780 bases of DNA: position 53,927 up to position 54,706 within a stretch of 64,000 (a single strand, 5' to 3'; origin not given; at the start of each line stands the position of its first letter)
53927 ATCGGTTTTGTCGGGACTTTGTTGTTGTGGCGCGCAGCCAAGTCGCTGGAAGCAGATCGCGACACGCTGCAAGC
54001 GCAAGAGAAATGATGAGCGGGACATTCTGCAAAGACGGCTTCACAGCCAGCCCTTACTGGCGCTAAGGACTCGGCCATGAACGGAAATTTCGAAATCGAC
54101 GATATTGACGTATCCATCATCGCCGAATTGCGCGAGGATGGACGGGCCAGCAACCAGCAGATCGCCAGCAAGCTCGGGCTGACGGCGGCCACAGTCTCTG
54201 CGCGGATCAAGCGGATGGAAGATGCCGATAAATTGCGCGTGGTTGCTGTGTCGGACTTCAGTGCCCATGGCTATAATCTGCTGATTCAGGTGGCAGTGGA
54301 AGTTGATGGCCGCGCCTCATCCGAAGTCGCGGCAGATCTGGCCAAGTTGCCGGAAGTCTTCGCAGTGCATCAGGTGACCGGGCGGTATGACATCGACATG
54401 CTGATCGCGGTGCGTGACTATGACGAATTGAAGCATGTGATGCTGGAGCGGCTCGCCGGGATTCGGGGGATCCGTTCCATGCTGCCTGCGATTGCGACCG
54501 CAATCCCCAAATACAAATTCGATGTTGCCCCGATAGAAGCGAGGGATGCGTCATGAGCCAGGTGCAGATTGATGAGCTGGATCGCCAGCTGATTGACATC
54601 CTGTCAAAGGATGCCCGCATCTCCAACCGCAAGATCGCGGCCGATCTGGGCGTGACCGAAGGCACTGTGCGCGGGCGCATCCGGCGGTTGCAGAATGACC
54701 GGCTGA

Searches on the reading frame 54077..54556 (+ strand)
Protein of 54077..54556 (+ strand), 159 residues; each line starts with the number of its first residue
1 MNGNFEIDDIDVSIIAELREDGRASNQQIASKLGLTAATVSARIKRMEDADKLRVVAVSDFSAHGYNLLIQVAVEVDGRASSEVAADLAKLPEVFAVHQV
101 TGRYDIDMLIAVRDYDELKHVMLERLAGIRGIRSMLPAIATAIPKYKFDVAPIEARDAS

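Call 7: search_protein_families(library=pfam, proteins=[window:54077-54556:+], max_evalue=0.001)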
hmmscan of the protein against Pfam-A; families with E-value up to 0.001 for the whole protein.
window:54077-54556:+ (159 aa): 8 families
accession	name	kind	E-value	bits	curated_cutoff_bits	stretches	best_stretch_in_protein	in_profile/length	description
PF13404.12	HTH_AsnC-type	-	2.4e-15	56.5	27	1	7-48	1-42/42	AsnC-type helix-turn-helix domain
PF13412.12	HTH_24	-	7.2e-14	51.5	21.9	1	8-51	2-45/48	Winged helix-turn-helix DNA-binding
PF01037.27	AsnC_trans_reg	-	8.4e-13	48.5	25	1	72-135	1-65/73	Lrp/AsnC ligand binding domain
PF01047.28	MarR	-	2.3e-06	27.8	24.6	1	13-50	7-44/59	MarR family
PF24034.1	DUF7343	-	3.2e-06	27.3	27.6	1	18-55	12-50/62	Domain of unknown function (DUF7343)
PF22482.2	AsnC_trans_reg_3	-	4.9e-05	23.8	24.4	1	81-145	24-87/95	PF0864 C-terminal dimeric alpha+beta barrel domain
PF12840.13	HTH_20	-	0.00015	22.1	27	1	13-51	8-46/51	Helix-turn-helix domain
PF12802.13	MarR_2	-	0.00046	20.7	27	0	10-51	6-48/61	MarR family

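Call 28: find_homologous_proteins(query=window:54077-54556:+, max_evalue=1e-10)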
Query window:54077-54556:+ (159 aa): 836 proteins with E <= 1e-10 among 1166 candidates; the best 120 are listed.
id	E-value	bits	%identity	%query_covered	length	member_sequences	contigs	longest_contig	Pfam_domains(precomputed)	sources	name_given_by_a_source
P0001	5.2e-76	272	82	100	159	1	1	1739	PF01047.29,PF13412.13,PF01037.29,PF13404.13,PF24034.2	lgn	-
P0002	6.7e-76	271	83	100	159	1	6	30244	PF01047.29,PF13412.13,PF01037.29,PF13404.13,PF24034.2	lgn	-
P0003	6.9e-76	271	82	100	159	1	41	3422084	PF01047.29,PF13412.13,PF01037.29,PF13404.13,PF24034.2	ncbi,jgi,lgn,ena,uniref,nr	ncbi:transcriptional regulator [Erythrobacter sp. Dej080120_24]|jgi:DNA-binding Lrp family transcrip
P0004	3.3e-75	269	82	100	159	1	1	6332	PF01047.29,PF13412.13,PF01037.29,PF13404.13,PF24034.2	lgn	-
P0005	1.3e-74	267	82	100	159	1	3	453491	PF01047.29,PF13412.13,PF01037.29,PF13404.13,PF24034.2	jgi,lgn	jgi:DNA-binding Lrp family transcriptional regulator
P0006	2.5e-74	266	81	100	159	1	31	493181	PF01047.29,PF13412.13,PF01037.29,PF13404.13,PF24034.2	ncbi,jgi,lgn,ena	ncbi:MAG: Lrp/AsnC family transcriptional regulator [Blastomonas sp.]|jgi:DNA-binding Lrp family tra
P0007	3.1e-74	266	82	100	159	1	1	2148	PF13412.13,PF01037.29,PF13404.13,PF24034.2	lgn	-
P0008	3.5e-74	266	81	100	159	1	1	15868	PF01047.29,PF13412.13,PF01037.29,PF13404.13,PF24034.2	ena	-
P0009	4.2e-74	265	80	99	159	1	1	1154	PF01047.29,PF13412.13,PF01037.29,PF13404.13,PF24034.2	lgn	-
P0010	7.0e-74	265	81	100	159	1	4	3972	PF01047.29,PF13412.13,PF01037.29,PF13404.13,PF24034.2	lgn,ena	-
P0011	7.2e-74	265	82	100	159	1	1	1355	PF13412.13,PF01037.29,PF13404.13,PF24034.2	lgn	-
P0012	7.9e-74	265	82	100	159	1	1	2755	PF13412.13,PF01037.29,PF13404.13,PF24034.2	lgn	-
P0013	1.1e-73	264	81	100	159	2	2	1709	PF01047.29,PF13412.13,PF01037.29,PF13404.13,PF24034.2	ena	-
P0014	1.3e-73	264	81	100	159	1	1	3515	PF01047.29,PF13412.13,PF01037.29,PF13404.13,PF24034.2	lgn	-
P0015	1.4e-73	264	82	100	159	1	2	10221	PF13412.13,PF01037.29,PF13404.13,PF24034.2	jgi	-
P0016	1.7e-73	263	81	100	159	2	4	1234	PF01047.29,PF13412.13,PF08279.19,PF01037.29,PF13404.13,PF24034.2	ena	-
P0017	2.8e-73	263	79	100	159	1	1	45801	PF01047.29,PF13412.13,PF01037.29,PF13404.13,PF24034.2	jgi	-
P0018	3.1e-73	263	81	100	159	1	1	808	PF01047.29,PF13412.13,PF01037.29,PF13404.13,PF24034.2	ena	-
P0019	3.2e-73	263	83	98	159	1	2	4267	PF01047.29,PF13412.13,PF01037.29,PF13404.13,PF24034.2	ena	-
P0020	4.5e-73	262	82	98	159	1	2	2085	PF01047.29,PF13412.13,PF01037.29,PF13404.13,PF24034.2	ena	-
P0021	9.4e-73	261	81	100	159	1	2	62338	PF01047.29,PF13412.13,PF01037.29,PF13404.13,PF24034.2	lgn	-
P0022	9.9e-73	261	82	99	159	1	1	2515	PF13412.13,PF01037.29,PF13404.13,PF24034.2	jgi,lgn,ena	jgi:DNA-binding Lrp family transcriptional regulator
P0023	1.5e-72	260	81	100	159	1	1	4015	PF01047.29,PF13412.13,PF01037.29,PF13404.13,PF24034.2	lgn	-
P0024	1.6e-72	260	80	100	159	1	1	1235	PF01047.29,PF13412.13,PF01037.29,PF13404.13,PF24034.2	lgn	-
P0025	1.7e-72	260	80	99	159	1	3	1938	PF01047.29,PF13412.13,PF01037.29,PF13404.13,PF24034.2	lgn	-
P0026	1.9e-72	260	79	100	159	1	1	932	PF01047.29,PF13412.13,PF01037.29,PF13404.13,PF24034.2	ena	-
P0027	1.9e-72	260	83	96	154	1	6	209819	PF01047.29,PF13412.13,PF01037.29,PF13404.13,PF24034.2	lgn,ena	-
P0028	2.1e-72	260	80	99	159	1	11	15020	PF01047.29,PF13412.13,PF01037.29,PF13404.13,PF24034.2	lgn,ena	-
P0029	3.0e-72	259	80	100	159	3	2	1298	PF01047.29,PF12840.14,PF13412.13,PF01037.29,PF13404.13,PF24034.2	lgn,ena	-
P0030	3.0e-72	259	82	98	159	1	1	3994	PF01047.29,PF13412.13,PF01037.29,PF13404.13,PF24034.2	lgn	-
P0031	4.2e-72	259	80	100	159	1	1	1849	PF01047.29,PF13412.13,PF01037.29,PF13404.13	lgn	-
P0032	4.9e-72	259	80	100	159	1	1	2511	PF13412.13,PF01037.29,PF13404.13,PF24034.2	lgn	-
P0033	5.1e-72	259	79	100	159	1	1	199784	PF01047.29,PF13412.13,PF01037.29,PF13404.13,PF24034.2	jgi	-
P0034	6.9e-72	258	80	100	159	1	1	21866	PF01047.29,PF13412.13,PF01037.29,PF13404.13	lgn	-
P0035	7.6e-72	258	80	100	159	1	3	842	PF01047.29,PF13412.13,PF01037.29,PF13404.13,PF24034.2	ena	-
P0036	8.8e-72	258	80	100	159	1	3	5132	PF01047.29,PF13412.13,PF01037.29,PF13404.13,PF24034.2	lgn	-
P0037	1.0e-71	258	80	100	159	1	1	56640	PF01047.29,PF13412.13,PF01037.29,PF13404.13,PF24034.2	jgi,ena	jgi:Lrp/AsnC family transcriptional regulator, leucine-responsive regulatory protein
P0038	1.2e-71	258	81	98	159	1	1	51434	PF01047.29,PF13412.13,PF01037.29,PF13404.13,PF24034.2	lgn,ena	-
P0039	1.3e-71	257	78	98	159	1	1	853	PF01047.29,PF13412.13,PF01037.29,PF13404.13,PF24034.2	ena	-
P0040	1.4e-71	257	81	98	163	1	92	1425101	PF01047.29,PF13412.13,PF01037.29,PF13404.13,PF24034.2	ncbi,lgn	ncbi:MAG: Lrp/AsnC family transcriptional regulator [Marinomonas sp.]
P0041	1.7e-71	257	80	99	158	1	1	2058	PF13412.13,PF01037.29,PF13404.13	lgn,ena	-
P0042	2.9e-71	256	78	99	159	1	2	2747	PF01047.29,PF13412.13,PF01037.29,PF13404.13,PF24034.2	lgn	-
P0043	3.0e-71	256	79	100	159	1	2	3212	PF13412.13,PF01037.29,PF13404.13,PF24034.2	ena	-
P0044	3.3e-71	256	77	100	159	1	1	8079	PF01047.29,PF12840.14,PF13412.13,PF08279.19,PF01037.29,PF13404.13,PF24034.2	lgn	-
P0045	4.1e-71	256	78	98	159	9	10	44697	PF01047.29,PF13412.13,PF01037.29,PF13404.13,PF24034.2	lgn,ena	-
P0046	4.3e-71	256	77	100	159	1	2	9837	PF01047.29,PF12840.14,PF13412.13,PF01037.29,PF13404.13,PF24034.2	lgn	-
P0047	5.7e-71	255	79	100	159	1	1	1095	PF01047.29,PF13412.13,PF01037.29,PF13404.13,PF24034.2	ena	-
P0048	2.0e-70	254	79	100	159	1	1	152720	PF01047.29,PF13412.13,PF01037.29,PF13404.13,PF24034.2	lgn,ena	-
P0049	2.3e-70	253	78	100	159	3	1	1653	PF01047.29,PF13412.13,PF01037.29,PF13404.13,PF24034.2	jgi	jgi:Lrp/AsnC family transcriptional regulator for asnA, asnC and gidA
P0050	2.4e-70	253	79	99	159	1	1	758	PF01047.29,PF13412.13,PF01037.29,PF13404.13,PF24034.2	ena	-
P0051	2.5e-70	253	78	99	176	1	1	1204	PF01047.29,PF13412.13,PF01037.29,PF13404.13,PF24034.2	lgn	-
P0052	2.9e-70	253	78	100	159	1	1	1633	PF01047.29,PF13412.13,PF01037.29,PF13404.13,PF24034.2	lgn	-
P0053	3.1e-70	253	76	100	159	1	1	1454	PF01047.29,PF13412.13,PF22482.3,PF01037.29,PF13404.13,PF24034.2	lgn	-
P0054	5.5e-70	252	77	99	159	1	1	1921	PF01047.29,PF13412.13,PF01037.29,PF13404.13,PF24034.2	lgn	-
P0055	9.7e-70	251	77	99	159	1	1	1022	PF01047.29,PF13412.13,PF01037.29,PF13404.13,PF24034.2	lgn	-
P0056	2.0e-69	250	78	99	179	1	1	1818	PF01047.29,PF13412.13,PF01037.29,PF13404.13,PF24034.2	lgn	-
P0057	2.4e-69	250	77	100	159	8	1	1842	PF13412.13,PF01037.29,PF13404.13,PF24034.2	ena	-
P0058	3.5e-69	250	76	100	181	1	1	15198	PF01047.29,PF13412.13,PF01037.29,PF13404.13,PF24034.2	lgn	-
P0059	3.5e-69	249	76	99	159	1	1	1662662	PF01047.29,PF13412.13,PF01037.29,PF13404.13,PF24034.2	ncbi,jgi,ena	jgi:DNA-binding Lrp family transcriptional regulator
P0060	7.0e-69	249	76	99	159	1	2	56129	PF13412.13,PF01037.29,PF13404.13,PF24034.2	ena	-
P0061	2.7e-68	247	74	99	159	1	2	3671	PF13412.13,PF01037.29,PF13404.13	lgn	-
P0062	5.1e-68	246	74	100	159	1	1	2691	PF13412.13,PF01037.29,PF13404.13,PF24034.2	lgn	-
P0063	6.7e-68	245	78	96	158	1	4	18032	PF01047.29,PF13412.13,PF01037.29,PF13404.13,PF24034.2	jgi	jgi:Lrp/AsnC family transcriptional regulator, leucine-responsive regulatory protein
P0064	1.3e-67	244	76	99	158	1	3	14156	PF13412.13,PF22482.3,PF01037.29,PF13404.13,PF24034.2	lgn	-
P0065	3.4e-67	243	80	100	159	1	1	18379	PF13412.13,PF22482.3,PF01037.29,PF13404.13,PF24034.2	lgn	-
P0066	4.1e-67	243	76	99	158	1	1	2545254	PF01047.29,PF13412.13,PF22482.3,PF01037.29,PF13404.13,PF24034.2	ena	-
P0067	9.4e-67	242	73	99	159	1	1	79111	PF13412.13,PF01037.29,PF13404.13,PF24034.2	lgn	-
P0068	1.0e-66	242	75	97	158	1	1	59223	PF13412.13,PF01037.29,PF13404.13,PF24034.2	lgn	-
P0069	3.8e-66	240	74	100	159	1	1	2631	PF01047.29,PF13412.13,PF01037.29,PF13404.13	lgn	-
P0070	4.2e-66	239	73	99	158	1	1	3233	PF13412.13,PF01037.29,PF13404.13,PF24034.2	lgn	-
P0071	4.7e-66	239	75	97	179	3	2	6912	PF01047.29,PF13412.13,PF22482.3,PF01037.29,PF13404.13,PF24034.2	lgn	-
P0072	7.9e-66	239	73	100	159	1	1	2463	PF01047.29,PF13412.13,PF22482.3,PF01037.29,PF13404.13,PF24034.2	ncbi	-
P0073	1.7e-65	238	75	100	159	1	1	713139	PF01047.29,PF13412.13,PF01037.29,PF13404.13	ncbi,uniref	ncbi:Lrp/AsnC family transcriptional regulator [Erythrobacter alti]|uniref:Lrp/AsnC family transcrip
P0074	2.7e-65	237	73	99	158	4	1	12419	PF01047.29,PF13412.13,PF01037.29,PF13404.13,PF24034.2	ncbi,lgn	ncbi:MAG: Lrp/AsnC family transcriptional regulator [Pontixanthobacter sp.]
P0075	1.3e-64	235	72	99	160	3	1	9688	PF13412.13,PF01037.29,PF13404.13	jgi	jgi:Lrp/AsnC family transcriptional regulator, leucine-responsive regulatory protein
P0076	1.3e-64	235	72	100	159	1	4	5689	PF01047.29,PF13412.13,PF01037.29,PF13404.13,PF24034.2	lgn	-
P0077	2.0e-64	234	71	98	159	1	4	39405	PF12840.14,PF13412.13,PF01037.29,PF13404.13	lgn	-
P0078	3.9e-64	233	73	100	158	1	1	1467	PF13412.13,PF22482.3,PF01037.29,PF13404.13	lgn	-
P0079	4.1e-64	233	69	99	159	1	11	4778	PF01047.29,PF12840.14,PF13412.13,PF01037.29,PF13404.13,PF24034.2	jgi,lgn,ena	jgi:Lrp/AsnC family transcriptional regulator, leucine-responsive regulatory protein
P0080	4.2e-64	233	71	98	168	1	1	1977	PF01047.29,PF12840.14,PF13412.13,PF01037.29,PF13404.13,PF24034.2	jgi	jgi:Lrp/AsnC family leucine-responsive transcriptional regulator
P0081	4.4e-64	233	70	100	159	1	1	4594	PF01047.29,PF13412.13,PF01037.29,PF13404.13,PF24034.2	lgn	-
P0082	5.0e-64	233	71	99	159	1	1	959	PF01047.29,PF13412.13,PF01037.29,PF13404.13,PF24034.2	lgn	-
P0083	5.6e-64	233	67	98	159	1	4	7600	PF13412.13,PF01037.29,PF13404.13,PF24034.2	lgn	-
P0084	5.8e-64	233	69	99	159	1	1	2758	PF01047.29,PF13412.13,PF01037.29,PF13404.13,PF24034.2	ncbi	ncbi:MAG: hypothetical protein RL367_95 [Pseudomonadota bacterium]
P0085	1.0e-63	232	68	99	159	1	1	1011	PF01047.29,PF12840.14,PF13412.13,PF01037.29,PF13404.13,PF24034.2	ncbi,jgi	jgi:Lrp/AsnC family leucine-responsive transcriptional regulator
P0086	1.1e-63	232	69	98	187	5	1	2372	PF01047.29,PF13412.13,PF01037.29,PF13404.13,PF24034.2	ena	-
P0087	1.1e-63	232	69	100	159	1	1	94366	PF01047.29,PF12840.14,PF13412.13,PF01037.29,PF13404.13,PF24034.2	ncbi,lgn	-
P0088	1.5e-63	231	68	91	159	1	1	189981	PF01047.29,PF13412.13,PF01037.29,PF13404.13,PF24034.2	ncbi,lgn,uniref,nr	ncbi:Lrp/AsnC family transcriptional regulator [Novosphingobium sp.]|uniref:Lrp/AsnC family transcri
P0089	1.5e-63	231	70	100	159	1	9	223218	PF13412.13,PF01037.29,PF13404.13,PF24034.2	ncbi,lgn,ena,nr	ncbi:MAG: Lrp/AsnC family transcriptional regulator [Sphingomonadaceae bacterium]|nr:Lrp/AsnC family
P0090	1.5e-63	231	69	100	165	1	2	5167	PF01047.29,PF13412.13,PF01037.29,PF13404.13,PF24034.2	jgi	jgi:Lrp/AsnC family transcriptional regulator, leucine-responsive regulatory protein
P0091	1.6e-63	231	69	98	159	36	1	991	PF01047.29,PF12840.14,PF13412.13,PF01037.29,PF13404.13,PF24034.2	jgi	jgi:Lrp/AsnC family transcriptional regulator for asnA, asnC and gidA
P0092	1.7e-63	231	67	98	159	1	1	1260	PF13412.13,PF01037.29,PF13404.13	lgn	-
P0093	1.7e-63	231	70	100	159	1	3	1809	PF01047.29,PF13412.13,PF01037.29,PF13404.13,PF24034.2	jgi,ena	-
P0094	1.8e-63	231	71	98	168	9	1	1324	PF12840.14,PF13412.13,PF22482.3,PF01037.29,PF13404.13,PF24034.2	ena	-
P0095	1.9e-63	231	71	98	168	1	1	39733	PF01047.29,PF12840.14,PF13412.13,PF01037.29,PF13404.13,PF24034.2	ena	-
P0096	2.1e-63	231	67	98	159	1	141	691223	PF13412.13,PF01037.29,PF13404.13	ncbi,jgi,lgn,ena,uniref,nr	ncbi:Lrp/AsnC family transcriptional regulator [Novosphingobium arvoryzae]|uniref:AsnC family transc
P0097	2.1e-63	231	68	99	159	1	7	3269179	PF01047.29,PF13412.13,PF01037.29,PF13404.13,PF24034.2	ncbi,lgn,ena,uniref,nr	ncbi:Lrp/AsnC family transcriptional regulator [Parasphingorhabdus halotolerans]|uniref:Winged helix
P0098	2.2e-63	231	67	98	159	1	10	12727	PF13412.13,PF01037.29,PF13404.13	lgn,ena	-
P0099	2.4e-63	231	67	98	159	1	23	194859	PF13412.13,PF01037.29,PF13404.13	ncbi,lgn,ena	-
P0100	2.7e-63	230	69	97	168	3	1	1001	PF12840.14,PF13412.13,PF22482.3,PF01037.29,PF13404.13,PF24034.2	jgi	jgi:Lrp/AsnC family leucine-responsive transcriptional regulator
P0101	2.7e-63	230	100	71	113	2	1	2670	PF22482.3,PF01037.29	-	-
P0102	2.8e-63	230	67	98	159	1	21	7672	PF13412.13,PF01037.29,PF13404.13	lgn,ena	-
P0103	2.9e-63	230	68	99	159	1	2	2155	PF01047.29,PF12840.14,PF13412.13,PF01037.29,PF13404.13,PF24034.2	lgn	-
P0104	3.0e-63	230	70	100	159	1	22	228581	PF01047.29,PF13412.13,PF01037.29,PF13404.13,PF24034.2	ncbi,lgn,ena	-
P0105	3.2e-63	230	71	100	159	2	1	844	PF13412.13,PF01037.29,PF13404.13,PF24034.2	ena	-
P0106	3.3e-63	230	67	98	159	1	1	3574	PF13412.13,PF01037.29,PF13404.13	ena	-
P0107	3.6e-63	230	67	98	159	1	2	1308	PF13412.13,PF01037.29,PF13404.13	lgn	-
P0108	4.1e-63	230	69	99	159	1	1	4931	PF13412.13,PF01037.29,PF13404.13,PF24034.2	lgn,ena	-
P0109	4.2e-63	230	67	99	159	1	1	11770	PF01047.29,PF12840.14,PF13412.13,PF01037.29,PF13404.13,PF24034.2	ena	-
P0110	4.3e-63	230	67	98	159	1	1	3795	PF13412.13,PF01037.29,PF13404.13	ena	-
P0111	4.9e-63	230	66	99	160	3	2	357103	PF01047.29,PF13412.13,PF01037.29,PF13404.13,PF24034.2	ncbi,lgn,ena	-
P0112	5.0e-63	230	69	100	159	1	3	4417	PF13412.13,PF01037.29,PF13404.13,PF24034.2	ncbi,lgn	-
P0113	5.4e-63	229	68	99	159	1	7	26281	PF01047.29,PF13412.13,PF01037.29,PF13404.13,PF24034.2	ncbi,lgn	ncbi:MAG: Lrp/AsnC family transcriptional regulator [Novosphingobium sp.]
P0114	6.8e-63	229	67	100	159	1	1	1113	PF01047.29,PF13412.13,PF01037.29,PF13404.13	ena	-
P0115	7.1e-63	229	68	99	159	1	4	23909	PF01047.29,PF13412.13,PF01037.29,PF13404.13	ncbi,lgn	-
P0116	7.4e-63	229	68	91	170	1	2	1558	PF13412.13,PF01037.29,PF13404.13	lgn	-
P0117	7.4e-63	229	68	91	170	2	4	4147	PF13412.13,PF01037.29,PF13404.13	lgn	-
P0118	8.4e-63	229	70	100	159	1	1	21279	PF01047.29,PF13412.13,PF01037.29,PF13404.13,PF24034.2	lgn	-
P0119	8.5e-63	229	68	99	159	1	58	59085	PF01047.29,PF13412.13,PF01037.29,PF13404.13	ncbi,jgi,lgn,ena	-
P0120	9.0e-63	229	70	98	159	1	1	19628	PF01047.29,PF12840.14,PF13412.13,PF01037.29,PF13404.13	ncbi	-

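Call 29: find_encoding_contigs(protein=P0003, flank=10000, max_places=2)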
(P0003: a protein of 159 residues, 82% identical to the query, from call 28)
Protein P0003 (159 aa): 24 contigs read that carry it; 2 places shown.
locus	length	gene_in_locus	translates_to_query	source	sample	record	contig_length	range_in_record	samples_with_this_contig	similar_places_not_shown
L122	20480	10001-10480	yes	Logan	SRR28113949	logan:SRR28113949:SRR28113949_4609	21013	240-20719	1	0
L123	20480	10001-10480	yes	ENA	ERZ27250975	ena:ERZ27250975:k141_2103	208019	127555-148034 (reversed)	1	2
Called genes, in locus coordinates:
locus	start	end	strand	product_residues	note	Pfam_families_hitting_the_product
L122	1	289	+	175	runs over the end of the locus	?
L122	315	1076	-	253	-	PF00106:adh_short, PF08659:KR (weak), PF13561:adh_short_C2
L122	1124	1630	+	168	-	PF13577:SnoaL_4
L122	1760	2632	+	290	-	PF00106:adh_short, PF13561:adh_short_C2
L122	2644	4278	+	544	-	PF00501:AMP-binding, PF13193:AMP-binding_C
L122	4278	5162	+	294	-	PF04909:Amidohydro_2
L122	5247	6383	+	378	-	PF00355:Rieske, PF19298:KshA_C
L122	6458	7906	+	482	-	PF01425:Amidase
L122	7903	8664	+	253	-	PF00106:adh_short, PF13561:adh_short_C2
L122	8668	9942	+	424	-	PF07690:MFS_1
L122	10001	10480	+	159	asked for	PF13404:HTH_AsnC-type, PF13412:HTH_24, PF24034:DUF7343 (weak), PF01047:MarR (weak), PF01037:AsnC_trans_reg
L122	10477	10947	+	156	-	PF13404:HTH_AsnC-type, PF13412:HTH_24, PF01037:AsnC_trans_reg, PF22482:AsnC_trans_reg_3 (weak)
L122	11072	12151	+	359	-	PF00355:Rieske, PF19298:KshA_C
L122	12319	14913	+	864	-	PF07715:Plug, PF00593:TonB_dep_Rec_b-barrel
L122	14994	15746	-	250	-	PF00106:adh_short, PF08659:KR, PF13561:adh_short_C2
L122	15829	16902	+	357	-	PF00724:Oxidored_FMN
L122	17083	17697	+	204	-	PF13505:OMP_b-brl, PF01389:OmpA_membrane (weak)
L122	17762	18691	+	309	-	PF00165:HTH_AraC (faint), PF12852:Cupin_6, PF02311:AraC_binding (faint), PF12833:HTH_18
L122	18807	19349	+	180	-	PF02627:CMD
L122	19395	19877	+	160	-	PF04945:YHS (faint)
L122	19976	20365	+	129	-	PF00903:Glyoxalase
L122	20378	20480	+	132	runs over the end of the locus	?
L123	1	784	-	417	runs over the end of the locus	PF00724:Oxidored_FMN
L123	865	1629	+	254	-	PF00106:adh_short, PF08659:KR, PF13561:adh_short_C2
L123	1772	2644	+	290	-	PF00106:adh_short, PF13561:adh_short_C2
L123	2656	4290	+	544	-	PF00501:AMP-binding, PF13193:AMP-binding_C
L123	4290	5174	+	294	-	PF04909:Amidohydro_2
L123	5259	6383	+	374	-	PF00355:Rieske, PF19298:KshA_C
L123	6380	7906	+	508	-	PF01425:Amidase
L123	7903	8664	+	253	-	PF00106:adh_short, PF13561:adh_short_C2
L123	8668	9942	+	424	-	PF07690:MFS_1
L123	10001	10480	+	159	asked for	PF13404:HTH_AsnC-type, PF13412:HTH_24, PF24034:DUF7343 (weak), PF01047:MarR (weak), PF01037:AsnC_trans_reg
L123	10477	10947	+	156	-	PF13404:HTH_AsnC-type, PF13412:HTH_24, PF01037:AsnC_trans_reg, PF22482:AsnC_trans_reg_3 (weak)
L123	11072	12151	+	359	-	PF00355:Rieske, PF19298:KshA_C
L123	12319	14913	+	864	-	PF07715:Plug, PF00593:TonB_dep_Rec_b-barrel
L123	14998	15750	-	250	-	PF00106:adh_short, PF08659:KR, PF13561:adh_short_C2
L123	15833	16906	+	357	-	PF00724:Oxidored_FMN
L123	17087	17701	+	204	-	PF13505:OMP_b-brl, PF01389:OmpA_membrane (weak)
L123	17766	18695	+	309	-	PF00165:HTH_AraC (faint), PF12852:Cupin_6, PF02311:AraC_binding (faint), PF12833:HTH_18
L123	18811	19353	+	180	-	PF02627:CMD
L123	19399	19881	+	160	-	PF04945:YHS (weak)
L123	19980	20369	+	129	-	PF00903:Glyoxalase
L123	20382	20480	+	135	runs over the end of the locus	PF01124:MAPEG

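Call 30: find_encoding_contigs(protein=P0097, flank=10000, max_places=2)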
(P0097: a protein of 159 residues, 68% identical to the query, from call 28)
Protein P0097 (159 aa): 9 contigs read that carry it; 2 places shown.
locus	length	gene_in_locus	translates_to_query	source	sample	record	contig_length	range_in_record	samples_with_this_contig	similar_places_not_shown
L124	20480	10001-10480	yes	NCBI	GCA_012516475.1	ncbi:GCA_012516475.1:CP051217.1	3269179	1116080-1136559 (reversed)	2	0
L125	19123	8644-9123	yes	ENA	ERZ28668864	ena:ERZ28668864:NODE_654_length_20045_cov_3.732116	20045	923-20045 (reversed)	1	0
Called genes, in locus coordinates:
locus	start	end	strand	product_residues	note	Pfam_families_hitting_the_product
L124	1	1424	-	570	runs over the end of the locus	PF01979:Amidohydro_1 (faint), PF07969:Amidohydro_3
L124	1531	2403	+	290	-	PF00106:adh_short, PF13561:adh_short_C2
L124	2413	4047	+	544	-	PF00501:AMP-binding, PF13193:AMP-binding_C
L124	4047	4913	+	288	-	PF04909:Amidohydro_2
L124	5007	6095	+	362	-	PF00355:Rieske, PF19298:KshA_C, PF19112:VanA_C (faint)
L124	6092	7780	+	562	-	PF07969:Amidohydro_3, PF01979:Amidohydro_1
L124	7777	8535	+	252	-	PF00106:adh_short, PF13561:adh_short_C2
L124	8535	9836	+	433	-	PF07690:MFS_1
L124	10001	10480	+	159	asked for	PF13404:HTH_AsnC-type, PF13412:HTH_24, PF24034:DUF7343 (faint), PF01047:MarR (weak), PF01037:AsnC_trans_reg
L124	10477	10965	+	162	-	PF13404:HTH_AsnC-type, PF13412:HTH_24, PF22482:AsnC_trans_reg_3, PF01037:AsnC_trans_reg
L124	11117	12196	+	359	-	PF00355:Rieske, PF19298:KshA_C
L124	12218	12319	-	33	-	-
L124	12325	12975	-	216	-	PF00106:adh_short (weak), PF01370:Epimerase, PF13561:adh_short_C2, PF00106:adh_short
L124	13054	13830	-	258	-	PF00106:adh_short, PF01370:Epimerase (weak), PF08659:KR, PF13561:adh_short_C2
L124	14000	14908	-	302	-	PF00561:Abhydrolase_1 (faint), PF12697:Abhydrolase_6 (weak)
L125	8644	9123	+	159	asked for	PF13404:HTH_AsnC-type, PF13412:HTH_24, PF24034:DUF7343 (faint), PF01047:MarR (weak), PF01037:AsnC_trans_reg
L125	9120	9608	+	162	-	PF13404:HTH_AsnC-type, PF13412:HTH_24, PF22482:AsnC_trans_reg_3, PF01037:AsnC_trans_reg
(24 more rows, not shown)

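Call 37: search_protein_families(library=ncbifam, proteins=[window:54077-54556:+], max_evalue=0.001)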
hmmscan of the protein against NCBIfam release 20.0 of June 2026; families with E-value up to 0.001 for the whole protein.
window:54077-54556:+ (159 aa): 9 families
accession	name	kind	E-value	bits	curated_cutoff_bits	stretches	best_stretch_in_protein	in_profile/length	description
NF041396.1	TranRegLrp_Halo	equivalog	5.6e-16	58.8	190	1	8-124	4-121/149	HTH-type transcriptional regulator Lrp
NF040947.1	trans_reg_LysM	equivalog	1.3e-14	54.2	180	1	7-134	1-126/136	HTH-type transcriptional regulator LysM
NF008384.0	PRK11179.1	equivalog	1.5e-14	54.1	227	1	3-136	3-138/153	transcriptional regulator AsnC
NF053758.1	ChrTpTrnRegChrS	equivalog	2.8e-14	53.2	250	1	4-135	9-141/158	chromate efflux transcriptional regulator ChrS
NF040820.1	trans_reg_LrpA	equivalog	6.5e-10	39.1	250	1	7-140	2-136/141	HTH-type transcriptional regulator LrpA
NF008370.0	PRK11169.1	equivalog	8.2e-10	38.6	233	1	6-127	11-136/164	leucine-responsive transcriptional regulator Lrp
NF041395.1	TranRegLrpA1_Halo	equivalog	1.4e-06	28.3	250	1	13-139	9-136/142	HTH-type transcriptional regulator LrpA1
NF040708.3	Siroheme_Dcarb_AhbA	equivalog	2.1e-05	24.3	140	1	27-138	20-132/144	siroheme decarboxylase subunit alpha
NF040707.3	Siroheme_Dcarb_AhbB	equivalog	0.00031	20.5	125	1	27-95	17-86/146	siroheme decarboxylase subunit beta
